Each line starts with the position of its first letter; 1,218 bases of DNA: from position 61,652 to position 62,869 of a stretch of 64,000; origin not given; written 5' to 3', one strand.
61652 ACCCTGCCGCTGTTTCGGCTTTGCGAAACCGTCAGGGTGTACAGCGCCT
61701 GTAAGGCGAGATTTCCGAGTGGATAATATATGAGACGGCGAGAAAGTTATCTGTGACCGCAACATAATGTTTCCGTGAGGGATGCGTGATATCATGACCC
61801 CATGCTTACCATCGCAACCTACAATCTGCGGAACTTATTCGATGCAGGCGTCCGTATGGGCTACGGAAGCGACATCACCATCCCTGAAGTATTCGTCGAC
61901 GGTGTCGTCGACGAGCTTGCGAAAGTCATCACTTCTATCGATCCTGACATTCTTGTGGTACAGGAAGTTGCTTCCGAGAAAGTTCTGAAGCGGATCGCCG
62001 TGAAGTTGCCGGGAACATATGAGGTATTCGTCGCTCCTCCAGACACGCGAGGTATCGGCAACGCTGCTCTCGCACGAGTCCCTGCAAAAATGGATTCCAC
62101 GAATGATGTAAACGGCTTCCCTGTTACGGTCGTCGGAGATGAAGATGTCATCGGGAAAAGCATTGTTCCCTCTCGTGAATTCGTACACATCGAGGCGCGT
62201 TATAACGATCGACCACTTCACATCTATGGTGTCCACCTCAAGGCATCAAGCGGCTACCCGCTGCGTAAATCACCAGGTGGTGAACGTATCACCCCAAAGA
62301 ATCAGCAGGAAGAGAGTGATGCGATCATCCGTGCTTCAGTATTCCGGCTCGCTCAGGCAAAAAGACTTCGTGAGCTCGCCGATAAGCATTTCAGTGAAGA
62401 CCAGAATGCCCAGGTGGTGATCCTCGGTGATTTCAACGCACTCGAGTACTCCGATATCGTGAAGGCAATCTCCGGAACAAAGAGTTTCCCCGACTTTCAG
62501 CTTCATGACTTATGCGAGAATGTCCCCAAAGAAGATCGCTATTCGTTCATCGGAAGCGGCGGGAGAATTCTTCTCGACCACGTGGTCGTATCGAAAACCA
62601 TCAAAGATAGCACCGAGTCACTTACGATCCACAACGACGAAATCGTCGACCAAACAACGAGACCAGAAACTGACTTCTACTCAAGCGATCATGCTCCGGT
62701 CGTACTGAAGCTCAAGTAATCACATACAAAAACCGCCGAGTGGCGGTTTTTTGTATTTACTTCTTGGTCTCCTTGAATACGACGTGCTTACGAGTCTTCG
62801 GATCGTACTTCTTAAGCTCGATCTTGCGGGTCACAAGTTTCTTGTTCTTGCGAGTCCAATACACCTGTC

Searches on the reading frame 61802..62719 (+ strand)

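Call 5: search_protein_families(library=pfam, proteins=[window:61802-62719:+], max_evalue=0.01)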
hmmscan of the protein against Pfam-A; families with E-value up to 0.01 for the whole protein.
window:61802-62719:+ (305 aa): 3 families
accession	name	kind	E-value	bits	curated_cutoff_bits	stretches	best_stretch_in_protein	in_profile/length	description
PF03372.29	Exo_endo_phos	-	9.6e-11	42.3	24.5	1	34-297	17-225/225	Endonuclease/Exonuclease/phosphatase family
PF19580.5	Exo_endo_phos_3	-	3.7e-08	33.2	27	1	182-270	165-255/311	Endonuclease/Exonuclease/phosphatase family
PF14529.12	Exo_endo_phos_2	-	7.5e-05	23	27.4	1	184-300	10-116/117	Endonuclease-reverse transcriptase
